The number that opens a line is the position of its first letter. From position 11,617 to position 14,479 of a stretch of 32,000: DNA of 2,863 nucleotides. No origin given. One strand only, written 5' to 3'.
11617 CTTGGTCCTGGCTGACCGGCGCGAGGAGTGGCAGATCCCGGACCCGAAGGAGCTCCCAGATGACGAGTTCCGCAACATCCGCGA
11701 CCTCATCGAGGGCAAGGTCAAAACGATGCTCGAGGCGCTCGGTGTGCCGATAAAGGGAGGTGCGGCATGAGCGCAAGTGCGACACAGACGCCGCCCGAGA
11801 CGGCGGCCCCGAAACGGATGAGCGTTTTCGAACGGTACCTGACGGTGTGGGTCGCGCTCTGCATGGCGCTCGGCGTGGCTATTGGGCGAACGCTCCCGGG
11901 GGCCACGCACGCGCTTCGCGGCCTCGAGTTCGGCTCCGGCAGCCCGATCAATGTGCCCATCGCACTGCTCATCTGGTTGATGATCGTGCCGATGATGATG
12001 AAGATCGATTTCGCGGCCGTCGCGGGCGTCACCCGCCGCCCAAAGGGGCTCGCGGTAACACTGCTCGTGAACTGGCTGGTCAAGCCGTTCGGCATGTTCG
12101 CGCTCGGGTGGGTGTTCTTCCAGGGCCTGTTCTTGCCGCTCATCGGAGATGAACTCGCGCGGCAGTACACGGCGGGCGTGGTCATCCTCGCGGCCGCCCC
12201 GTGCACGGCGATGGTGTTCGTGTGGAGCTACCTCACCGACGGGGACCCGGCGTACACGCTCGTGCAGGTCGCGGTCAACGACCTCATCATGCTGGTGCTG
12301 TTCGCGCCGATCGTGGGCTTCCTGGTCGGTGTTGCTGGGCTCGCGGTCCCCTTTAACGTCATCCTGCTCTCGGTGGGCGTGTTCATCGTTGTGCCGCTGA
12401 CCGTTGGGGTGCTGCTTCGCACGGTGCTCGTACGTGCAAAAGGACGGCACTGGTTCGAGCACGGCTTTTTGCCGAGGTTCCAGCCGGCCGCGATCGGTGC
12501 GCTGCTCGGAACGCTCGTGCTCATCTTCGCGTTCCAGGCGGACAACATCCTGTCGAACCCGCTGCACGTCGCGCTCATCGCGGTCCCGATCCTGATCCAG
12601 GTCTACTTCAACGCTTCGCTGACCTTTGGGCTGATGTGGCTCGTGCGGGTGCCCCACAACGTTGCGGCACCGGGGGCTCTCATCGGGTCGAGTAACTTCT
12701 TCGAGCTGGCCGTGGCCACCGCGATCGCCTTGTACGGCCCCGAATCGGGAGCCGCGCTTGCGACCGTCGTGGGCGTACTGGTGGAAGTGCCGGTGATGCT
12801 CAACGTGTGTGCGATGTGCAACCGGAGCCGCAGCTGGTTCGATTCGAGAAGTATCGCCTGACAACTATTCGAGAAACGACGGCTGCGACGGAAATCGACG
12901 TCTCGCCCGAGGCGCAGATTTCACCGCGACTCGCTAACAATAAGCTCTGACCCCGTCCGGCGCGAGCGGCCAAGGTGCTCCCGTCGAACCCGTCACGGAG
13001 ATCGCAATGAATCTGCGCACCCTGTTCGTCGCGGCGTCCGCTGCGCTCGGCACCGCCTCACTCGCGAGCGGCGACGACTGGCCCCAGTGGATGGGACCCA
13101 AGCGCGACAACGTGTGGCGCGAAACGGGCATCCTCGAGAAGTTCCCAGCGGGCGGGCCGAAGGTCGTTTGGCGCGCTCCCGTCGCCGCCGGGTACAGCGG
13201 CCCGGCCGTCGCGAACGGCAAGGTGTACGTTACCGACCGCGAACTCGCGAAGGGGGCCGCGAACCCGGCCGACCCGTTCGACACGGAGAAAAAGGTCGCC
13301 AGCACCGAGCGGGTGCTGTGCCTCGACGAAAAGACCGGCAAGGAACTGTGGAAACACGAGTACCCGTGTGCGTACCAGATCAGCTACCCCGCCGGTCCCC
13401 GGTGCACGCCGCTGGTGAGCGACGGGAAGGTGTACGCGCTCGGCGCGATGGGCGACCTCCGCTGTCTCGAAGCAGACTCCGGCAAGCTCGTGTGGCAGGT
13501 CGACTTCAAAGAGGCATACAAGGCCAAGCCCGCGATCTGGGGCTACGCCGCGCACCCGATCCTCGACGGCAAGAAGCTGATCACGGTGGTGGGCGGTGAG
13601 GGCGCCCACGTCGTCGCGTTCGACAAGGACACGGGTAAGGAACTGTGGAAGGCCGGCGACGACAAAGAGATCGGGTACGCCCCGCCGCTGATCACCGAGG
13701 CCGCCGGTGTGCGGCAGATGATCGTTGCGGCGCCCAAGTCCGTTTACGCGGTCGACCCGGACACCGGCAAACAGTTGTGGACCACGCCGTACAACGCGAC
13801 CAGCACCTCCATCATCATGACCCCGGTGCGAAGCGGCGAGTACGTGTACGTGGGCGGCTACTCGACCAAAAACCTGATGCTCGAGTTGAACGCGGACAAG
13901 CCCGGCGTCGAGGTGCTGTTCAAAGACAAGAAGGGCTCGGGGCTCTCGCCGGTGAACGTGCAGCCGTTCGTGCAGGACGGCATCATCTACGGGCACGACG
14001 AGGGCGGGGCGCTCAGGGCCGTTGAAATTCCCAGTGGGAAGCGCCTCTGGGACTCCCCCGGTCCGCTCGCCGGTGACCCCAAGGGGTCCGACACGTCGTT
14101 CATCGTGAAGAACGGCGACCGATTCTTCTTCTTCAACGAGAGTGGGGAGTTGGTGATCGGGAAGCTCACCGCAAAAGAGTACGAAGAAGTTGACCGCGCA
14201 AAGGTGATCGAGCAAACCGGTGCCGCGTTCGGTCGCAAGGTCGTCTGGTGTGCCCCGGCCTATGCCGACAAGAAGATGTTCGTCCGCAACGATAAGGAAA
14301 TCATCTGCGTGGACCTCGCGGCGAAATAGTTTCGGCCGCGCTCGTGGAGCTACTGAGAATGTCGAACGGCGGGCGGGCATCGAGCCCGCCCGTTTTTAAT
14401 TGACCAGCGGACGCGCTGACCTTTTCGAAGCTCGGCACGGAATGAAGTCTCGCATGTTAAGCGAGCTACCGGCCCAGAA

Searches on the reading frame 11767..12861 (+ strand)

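Call 27: search_protein_families(library=pfam, proteins=[window:11767-12861:+], max_evalue=0.001)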
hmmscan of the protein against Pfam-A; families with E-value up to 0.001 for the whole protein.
window:11767-12861:+ (364 aa): 2 families
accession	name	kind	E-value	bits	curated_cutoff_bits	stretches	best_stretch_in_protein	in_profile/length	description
PF01758.21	SBF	-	1.5e-37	129.6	24.3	1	67-263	2-190/191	Sodium Bile acid symporter family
PF13593.11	SBF_like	-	0.00079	19.2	25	0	122-337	81-294/313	SBF-like CPA transporter family (DUF4137)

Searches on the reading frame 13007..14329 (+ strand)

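Call 27: search_protein_families(library=pfam, proteins=[window:13007-14329:+], max_evalue=0.001)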
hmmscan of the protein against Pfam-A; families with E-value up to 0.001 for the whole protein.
window:13007-14329:+ (440 aa): 5 families
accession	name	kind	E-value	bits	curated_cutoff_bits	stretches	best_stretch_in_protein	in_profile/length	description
PF13360.13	PQQ_2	-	1.2e-32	113.9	27.6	2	101-221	3-103/233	Outer membrane protein assembly factor BamB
PF13570.13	Beta-prop_ACSF4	-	3.2e-12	46.9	133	1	101-393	29-295/329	Beta-alanine-activating enzyme, beta-propeller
PF01011.28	PQQ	-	4.5e-12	45.9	26.7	0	132-171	50-89/595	Glucose/ethanol/alcohol dehydrogenase, beta-propeller domain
PF23727.1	Beta-prop_FAM234A_B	-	9.2e-06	24.9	26.4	0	201-275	53-131/467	FAM234A/B beta-propeller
PF25293.1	Beta-prop_EMC1_N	-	3.2e-05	24.1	34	1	184-287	70-173/219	EMC1 N-terminal beta-propeller domain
